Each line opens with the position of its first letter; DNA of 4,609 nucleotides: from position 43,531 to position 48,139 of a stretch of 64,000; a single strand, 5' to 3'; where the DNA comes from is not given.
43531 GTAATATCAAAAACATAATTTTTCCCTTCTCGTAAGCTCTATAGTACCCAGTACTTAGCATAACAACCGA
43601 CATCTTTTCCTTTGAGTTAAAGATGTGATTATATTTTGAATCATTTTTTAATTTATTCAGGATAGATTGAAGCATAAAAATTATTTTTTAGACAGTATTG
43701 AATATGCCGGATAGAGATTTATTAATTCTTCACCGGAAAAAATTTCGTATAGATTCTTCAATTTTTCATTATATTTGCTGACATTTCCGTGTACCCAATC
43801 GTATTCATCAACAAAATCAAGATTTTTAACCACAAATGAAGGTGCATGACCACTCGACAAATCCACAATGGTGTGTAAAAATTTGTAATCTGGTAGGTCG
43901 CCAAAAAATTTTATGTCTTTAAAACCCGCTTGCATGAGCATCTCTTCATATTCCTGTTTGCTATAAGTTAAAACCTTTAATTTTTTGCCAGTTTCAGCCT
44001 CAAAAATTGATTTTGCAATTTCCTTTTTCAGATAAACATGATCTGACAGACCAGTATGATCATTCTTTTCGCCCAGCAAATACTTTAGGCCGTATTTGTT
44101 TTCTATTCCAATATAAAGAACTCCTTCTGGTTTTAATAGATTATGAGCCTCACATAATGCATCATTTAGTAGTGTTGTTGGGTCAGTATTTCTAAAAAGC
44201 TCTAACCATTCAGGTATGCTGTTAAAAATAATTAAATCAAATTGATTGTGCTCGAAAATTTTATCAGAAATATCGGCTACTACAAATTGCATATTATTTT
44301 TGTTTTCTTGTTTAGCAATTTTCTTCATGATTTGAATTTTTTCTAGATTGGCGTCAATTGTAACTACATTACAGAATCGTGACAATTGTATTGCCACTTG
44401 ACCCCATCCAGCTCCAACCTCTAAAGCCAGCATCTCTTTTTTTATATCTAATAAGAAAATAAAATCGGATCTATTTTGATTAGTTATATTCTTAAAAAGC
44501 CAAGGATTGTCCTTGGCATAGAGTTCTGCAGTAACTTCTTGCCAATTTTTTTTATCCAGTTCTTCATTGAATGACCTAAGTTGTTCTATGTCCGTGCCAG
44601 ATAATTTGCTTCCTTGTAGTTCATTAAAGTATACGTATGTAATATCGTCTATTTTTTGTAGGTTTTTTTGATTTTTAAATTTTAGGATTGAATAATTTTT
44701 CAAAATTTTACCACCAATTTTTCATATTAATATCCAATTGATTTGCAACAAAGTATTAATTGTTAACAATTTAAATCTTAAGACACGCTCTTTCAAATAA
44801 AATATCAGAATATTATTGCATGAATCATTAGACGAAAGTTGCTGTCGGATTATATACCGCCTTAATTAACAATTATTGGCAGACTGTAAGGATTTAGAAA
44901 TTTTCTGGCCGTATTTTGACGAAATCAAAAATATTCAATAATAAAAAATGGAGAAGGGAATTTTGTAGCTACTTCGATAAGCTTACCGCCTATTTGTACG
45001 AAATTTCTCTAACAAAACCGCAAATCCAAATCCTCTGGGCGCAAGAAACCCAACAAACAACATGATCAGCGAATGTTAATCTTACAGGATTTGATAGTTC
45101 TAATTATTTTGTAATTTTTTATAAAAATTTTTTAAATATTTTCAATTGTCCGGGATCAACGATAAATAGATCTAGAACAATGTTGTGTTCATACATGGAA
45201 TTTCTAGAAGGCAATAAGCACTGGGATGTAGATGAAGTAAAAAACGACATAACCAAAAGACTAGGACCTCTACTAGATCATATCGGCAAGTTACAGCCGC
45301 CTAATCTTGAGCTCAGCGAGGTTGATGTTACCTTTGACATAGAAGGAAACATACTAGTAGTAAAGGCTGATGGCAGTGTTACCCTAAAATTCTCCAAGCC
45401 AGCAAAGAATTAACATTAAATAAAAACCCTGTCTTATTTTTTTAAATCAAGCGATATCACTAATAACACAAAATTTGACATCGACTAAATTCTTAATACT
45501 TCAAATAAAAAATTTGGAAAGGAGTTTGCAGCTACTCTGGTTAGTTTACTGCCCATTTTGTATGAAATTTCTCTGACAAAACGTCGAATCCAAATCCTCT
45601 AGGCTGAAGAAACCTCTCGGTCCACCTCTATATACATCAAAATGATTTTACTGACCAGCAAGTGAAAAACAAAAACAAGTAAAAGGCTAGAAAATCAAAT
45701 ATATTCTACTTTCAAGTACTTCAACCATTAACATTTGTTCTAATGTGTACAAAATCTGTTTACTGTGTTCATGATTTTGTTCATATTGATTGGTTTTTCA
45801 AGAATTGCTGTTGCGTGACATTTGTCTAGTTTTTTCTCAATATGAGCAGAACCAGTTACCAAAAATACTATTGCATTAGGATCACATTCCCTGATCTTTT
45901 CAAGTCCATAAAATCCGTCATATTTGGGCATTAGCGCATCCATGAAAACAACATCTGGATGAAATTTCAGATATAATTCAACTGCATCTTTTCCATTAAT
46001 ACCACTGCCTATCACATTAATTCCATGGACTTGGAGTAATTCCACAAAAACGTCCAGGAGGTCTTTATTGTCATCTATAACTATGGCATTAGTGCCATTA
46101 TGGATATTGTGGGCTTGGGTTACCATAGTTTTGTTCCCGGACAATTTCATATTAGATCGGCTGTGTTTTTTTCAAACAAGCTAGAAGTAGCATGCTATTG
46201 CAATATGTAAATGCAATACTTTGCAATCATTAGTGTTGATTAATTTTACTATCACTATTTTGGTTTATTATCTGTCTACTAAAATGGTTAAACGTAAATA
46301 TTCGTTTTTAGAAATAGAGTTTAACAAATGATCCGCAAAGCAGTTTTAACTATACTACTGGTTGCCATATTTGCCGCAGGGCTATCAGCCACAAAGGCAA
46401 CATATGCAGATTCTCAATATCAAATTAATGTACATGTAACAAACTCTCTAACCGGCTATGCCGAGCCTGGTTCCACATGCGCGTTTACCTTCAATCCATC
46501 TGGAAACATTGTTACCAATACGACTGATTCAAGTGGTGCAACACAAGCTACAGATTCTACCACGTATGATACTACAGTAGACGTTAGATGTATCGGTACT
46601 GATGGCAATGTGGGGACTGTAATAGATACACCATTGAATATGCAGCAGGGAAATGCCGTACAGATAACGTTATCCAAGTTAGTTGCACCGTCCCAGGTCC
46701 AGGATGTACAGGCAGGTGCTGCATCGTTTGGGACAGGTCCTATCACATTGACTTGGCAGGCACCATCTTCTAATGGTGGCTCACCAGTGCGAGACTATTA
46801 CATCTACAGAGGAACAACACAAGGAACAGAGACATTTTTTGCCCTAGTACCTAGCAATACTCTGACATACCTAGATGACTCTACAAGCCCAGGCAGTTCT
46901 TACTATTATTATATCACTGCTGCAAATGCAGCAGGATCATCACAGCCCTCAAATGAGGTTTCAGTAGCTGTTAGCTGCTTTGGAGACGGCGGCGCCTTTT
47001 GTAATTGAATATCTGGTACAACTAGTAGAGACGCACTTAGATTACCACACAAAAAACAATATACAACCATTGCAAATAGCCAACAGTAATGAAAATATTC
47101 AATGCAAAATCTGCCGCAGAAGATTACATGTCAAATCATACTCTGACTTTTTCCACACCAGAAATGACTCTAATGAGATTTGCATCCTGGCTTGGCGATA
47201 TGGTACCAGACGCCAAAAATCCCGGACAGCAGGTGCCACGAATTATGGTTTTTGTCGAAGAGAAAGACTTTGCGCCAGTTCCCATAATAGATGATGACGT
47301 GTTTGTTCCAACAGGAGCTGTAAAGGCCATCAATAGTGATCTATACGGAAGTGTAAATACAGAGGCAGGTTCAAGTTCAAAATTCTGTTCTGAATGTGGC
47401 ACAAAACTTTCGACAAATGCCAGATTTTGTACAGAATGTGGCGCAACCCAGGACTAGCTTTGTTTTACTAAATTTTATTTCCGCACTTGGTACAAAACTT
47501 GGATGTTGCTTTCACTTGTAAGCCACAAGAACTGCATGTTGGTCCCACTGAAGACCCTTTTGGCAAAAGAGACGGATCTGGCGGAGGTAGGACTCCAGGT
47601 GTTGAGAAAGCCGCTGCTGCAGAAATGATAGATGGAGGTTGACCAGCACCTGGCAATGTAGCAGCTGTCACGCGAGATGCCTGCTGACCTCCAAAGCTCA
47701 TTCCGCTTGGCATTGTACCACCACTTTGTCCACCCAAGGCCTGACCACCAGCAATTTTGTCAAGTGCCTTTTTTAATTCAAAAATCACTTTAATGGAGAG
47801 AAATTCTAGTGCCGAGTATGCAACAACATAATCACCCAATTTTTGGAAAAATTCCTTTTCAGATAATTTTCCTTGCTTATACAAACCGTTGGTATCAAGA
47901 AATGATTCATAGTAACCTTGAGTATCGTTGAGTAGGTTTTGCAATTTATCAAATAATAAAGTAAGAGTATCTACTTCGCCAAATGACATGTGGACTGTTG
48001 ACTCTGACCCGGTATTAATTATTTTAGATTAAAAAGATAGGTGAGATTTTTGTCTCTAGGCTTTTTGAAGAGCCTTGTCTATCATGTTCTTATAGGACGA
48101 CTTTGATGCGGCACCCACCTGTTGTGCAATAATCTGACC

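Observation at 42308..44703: Methyltransferase plus kinase-like protein with a perfect 5 x 42-bp coiled-coil repeat: a split WbdD-like glycan chain terminator/ruler on an archaeal islet?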

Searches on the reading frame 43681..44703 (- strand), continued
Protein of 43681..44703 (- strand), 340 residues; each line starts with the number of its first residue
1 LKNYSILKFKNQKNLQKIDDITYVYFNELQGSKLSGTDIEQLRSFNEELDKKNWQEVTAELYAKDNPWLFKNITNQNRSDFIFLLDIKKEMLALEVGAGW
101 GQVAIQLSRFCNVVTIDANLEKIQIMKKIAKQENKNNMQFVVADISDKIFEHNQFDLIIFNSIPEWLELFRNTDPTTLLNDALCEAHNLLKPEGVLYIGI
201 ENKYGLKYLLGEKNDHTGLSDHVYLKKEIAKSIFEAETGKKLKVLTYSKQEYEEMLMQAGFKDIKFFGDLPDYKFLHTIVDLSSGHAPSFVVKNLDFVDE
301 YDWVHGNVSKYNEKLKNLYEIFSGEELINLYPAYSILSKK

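Call 85: search_solved_structures(query=A5, max_evalue=1, show_alignments=0)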
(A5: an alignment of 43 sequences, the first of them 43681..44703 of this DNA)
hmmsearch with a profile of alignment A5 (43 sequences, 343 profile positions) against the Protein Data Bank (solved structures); distinct sequences matched with E-value up to 1: 237 (the best 60 are shown).
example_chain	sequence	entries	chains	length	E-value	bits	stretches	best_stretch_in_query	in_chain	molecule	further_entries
5wp5_A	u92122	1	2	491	1e-15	60.7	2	79-161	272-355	Phosphomethylethanolamine N-methyltransferase 2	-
5wp4_A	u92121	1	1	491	5e-14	55.2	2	79-161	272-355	Phosphoethanolamine N-methyltransferase 1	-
3mgg_A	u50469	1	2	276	3.3e-12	49.2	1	88-204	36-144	Methyltransferase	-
3l8d_A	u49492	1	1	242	4e-12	48.9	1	50-201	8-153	Methyltransferase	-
1xxl_A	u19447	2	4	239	8e-10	41.3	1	82-161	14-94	YcgJ protein | ycgJ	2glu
1vl5_A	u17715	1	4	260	1.1e-09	40.9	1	81-161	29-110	unknown conserved protein BH2331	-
1ve3_A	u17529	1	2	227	3.4e-09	39.3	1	85-197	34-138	hypothetical protein PH0226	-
3bus_A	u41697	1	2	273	3.5e-09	39.2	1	74-198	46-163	Methyltransferase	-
3sm3_A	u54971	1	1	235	5.3e-09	38.6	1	86-199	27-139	SAM-dependent methyltransferases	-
4htf_A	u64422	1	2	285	9.2e-09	37.8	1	89-197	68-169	S-adenosylmethionine-dependent methyltransferase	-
8joz_A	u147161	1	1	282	1.5e-08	37.2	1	89-197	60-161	tRNA 5-carboxymethoxyuridine methyltransferase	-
4mwz_A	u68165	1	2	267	4.5e-08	35.6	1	82-199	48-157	Phosphoethanolamine N-methyltransferase, putative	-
3dlc_A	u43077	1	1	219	5.3e-08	35.4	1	91-200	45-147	Putative S-adenosyl-L-methionine-dependent Methyltransferase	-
4iv0_A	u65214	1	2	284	5.9e-08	35.2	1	82-199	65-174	Phosphoethanolamine N-methyltransferase, putative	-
2xva_A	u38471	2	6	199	6.3e-08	35.1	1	76-170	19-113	TELLURITE RESISTANCE PROTEIN TEHB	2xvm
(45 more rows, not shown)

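Call 101: search_protein_families(library=phrogs, proteins=[window:43681-44703:-], max_evalue=0.01)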
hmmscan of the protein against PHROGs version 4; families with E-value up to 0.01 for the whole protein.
window:43681-44703:- (340 aa): 3 families
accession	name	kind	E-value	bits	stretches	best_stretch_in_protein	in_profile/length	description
phrog_22502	-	other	1.8e-08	35.4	1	43-238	26-214/276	methyltransferase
phrog_8156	-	other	4.5e-05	23.8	1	52-148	18-114/244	methyltransferase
phrog_15516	-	other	0.0021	18.5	1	59-192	26-166/214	methyltransferase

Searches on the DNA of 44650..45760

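Call 92: search_rna_families(source=window, start=44650, end=45760, threshold=evalue, max_evalue=1)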
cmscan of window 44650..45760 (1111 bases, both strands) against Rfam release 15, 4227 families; matches with E-value up to 1: 2.
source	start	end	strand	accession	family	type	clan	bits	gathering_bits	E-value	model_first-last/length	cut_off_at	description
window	44961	44995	-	RF02519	ToxI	Gene; antitoxin;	-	24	50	0.11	1-34/34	no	ToxI antitoxin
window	44992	45076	-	RF01443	S_pombe_snR91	Gene; snRNA; snoRNA; HACA-box;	-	22.1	50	0.3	1-144/144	no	small nucleolar RNA snR91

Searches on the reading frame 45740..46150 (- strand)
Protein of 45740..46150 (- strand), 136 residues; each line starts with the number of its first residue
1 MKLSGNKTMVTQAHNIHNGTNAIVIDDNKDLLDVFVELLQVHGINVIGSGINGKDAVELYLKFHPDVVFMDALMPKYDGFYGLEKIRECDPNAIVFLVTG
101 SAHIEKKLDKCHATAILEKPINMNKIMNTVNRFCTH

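Call 26: search_protein_families(library=pfam, proteins=[window:45740-46150:-], max_evalue=0.01)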
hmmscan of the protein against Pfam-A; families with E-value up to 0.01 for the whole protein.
window:45740-46150:- (136 aa): 1 family
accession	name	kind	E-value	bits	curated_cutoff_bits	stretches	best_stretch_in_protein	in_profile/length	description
PF00072.30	Response_reg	-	1.3e-17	64.4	30.2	1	23-130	2-110/111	Response regulator receiver domain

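Call 90: find_encoding_contigs(protein=window:45740-46150:-, flank=8000, max_places=8)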
Protein window:45740-46150:- (136 aa): 4 contigs read that carry it; 4 places shown.
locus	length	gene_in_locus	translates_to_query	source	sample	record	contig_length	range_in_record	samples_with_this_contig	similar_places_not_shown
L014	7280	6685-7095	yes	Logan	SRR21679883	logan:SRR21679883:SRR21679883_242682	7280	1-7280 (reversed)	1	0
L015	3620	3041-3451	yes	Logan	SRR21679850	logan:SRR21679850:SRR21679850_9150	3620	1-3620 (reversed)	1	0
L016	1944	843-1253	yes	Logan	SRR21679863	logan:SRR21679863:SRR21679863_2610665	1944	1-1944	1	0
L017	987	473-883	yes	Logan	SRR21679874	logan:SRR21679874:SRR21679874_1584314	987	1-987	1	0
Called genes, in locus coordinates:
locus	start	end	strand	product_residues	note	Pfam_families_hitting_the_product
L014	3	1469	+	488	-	?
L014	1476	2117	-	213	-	PF10502:Peptidase_S26 (weak)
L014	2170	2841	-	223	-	PF13240:Zn_Ribbon_1 (weak)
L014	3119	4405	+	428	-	PF00270:DEAD, PF04851:ResIII, PF00271:Helicase_C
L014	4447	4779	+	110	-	PF00085:Thioredoxin, PF13098:Thioredoxin_2, PF13905:Thioredoxin_8 (faint)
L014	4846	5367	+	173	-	PF13240:Zn_Ribbon_1 (weak)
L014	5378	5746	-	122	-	PF12773:DZR (weak), PF13240:Zn_Ribbon_1, PF13248:Zn_ribbon_3 (weak)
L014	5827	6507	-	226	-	PF00041:fn3 (weak)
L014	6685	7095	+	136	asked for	PF00072:Response_reg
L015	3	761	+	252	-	?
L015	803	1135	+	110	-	PF00085:Thioredoxin, PF13098:Thioredoxin_2, PF13905:Thioredoxin_8 (faint)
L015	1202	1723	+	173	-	PF13240:Zn_Ribbon_1 (weak)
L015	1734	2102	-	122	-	PF12773:DZR (weak), PF13240:Zn_Ribbon_1, PF13248:Zn_ribbon_3 (weak)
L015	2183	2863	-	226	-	PF00041:fn3 (weak)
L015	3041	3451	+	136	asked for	PF00072:Response_reg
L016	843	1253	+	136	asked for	PF00072:Response_reg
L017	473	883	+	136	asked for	PF00072:Response_reg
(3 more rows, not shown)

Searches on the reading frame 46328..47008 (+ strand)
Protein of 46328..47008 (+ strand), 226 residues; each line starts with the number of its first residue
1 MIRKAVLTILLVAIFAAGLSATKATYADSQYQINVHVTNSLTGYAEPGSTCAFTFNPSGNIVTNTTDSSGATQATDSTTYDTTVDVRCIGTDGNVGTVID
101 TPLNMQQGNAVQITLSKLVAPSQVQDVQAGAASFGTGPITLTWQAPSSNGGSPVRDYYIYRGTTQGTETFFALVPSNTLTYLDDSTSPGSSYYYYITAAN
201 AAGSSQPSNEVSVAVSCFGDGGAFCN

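Call 26: search_protein_families(library=pfam, proteins=[window:46328-47008:+], max_evalue=0.01)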
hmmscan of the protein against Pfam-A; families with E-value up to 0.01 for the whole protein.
window:46328-47008:+ (226 aa): 1 family
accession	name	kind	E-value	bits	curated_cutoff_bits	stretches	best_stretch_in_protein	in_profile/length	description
PF00041.27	fn3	-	6.6e-07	29.9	25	1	124-213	3-83/84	Fibronectin type III domain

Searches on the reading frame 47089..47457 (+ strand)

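Call 26: search_protein_families(library=pfam, proteins=[window:47089-47457:+], max_evalue=0.01)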
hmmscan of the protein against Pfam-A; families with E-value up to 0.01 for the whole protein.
window:47089-47457:+ (122 aa): 5 families
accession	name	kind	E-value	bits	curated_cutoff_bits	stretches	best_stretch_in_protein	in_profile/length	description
PF13240.11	Zn_Ribbon_1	-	2.5e-08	33.9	25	1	99-119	1-21/23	zinc-ribbon domain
PF12773.13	DZR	-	5.3e-06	26.9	27.3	1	97-118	24-45/45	Double zinc ribbon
PF13248.11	Zn_ribbon_3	-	6e-06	26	27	1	100-119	5-24/26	zinc-ribbon domain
PF17032.10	Zn_ribbon_15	-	0.00028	22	28.9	1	96-118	51-73/73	zinc-ribbon family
PF14803.11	Zn_ribbon_Nudix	-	0.002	18.4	25.6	0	98-108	1-11/34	Nudix N-terminal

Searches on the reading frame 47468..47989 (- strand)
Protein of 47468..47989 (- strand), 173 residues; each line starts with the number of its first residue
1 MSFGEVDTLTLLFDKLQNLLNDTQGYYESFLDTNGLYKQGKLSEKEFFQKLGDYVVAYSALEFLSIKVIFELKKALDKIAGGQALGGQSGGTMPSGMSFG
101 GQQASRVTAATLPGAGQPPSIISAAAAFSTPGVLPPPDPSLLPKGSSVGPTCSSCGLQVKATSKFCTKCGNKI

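Call 26: search_protein_families(library=pfam, proteins=[window:47468-47989:-], max_evalue=0.01)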
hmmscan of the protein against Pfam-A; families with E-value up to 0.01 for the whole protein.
window:47468-47989:- (173 aa): 5 families
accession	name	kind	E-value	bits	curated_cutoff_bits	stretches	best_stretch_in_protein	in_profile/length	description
PF13240.11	Zn_Ribbon_1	-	2.8e-06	27.4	25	1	152-172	2-22/23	zinc-ribbon domain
PF12773.13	DZR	-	0.00091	19.8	27.3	1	152-170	27-45/45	Double zinc ribbon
PF13248.11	Zn_ribbon_3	-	0.0018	18.1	27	1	151-173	4-26/26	zinc-ribbon domain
PF23202.1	PAH_ZNF598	-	0.0045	17.7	25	1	12-53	7-48/83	ZNF598 PAH domain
PF17032.10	Zn_ribbon_15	-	0.0089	17.2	28.9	0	149-170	52-73/73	zinc-ribbon family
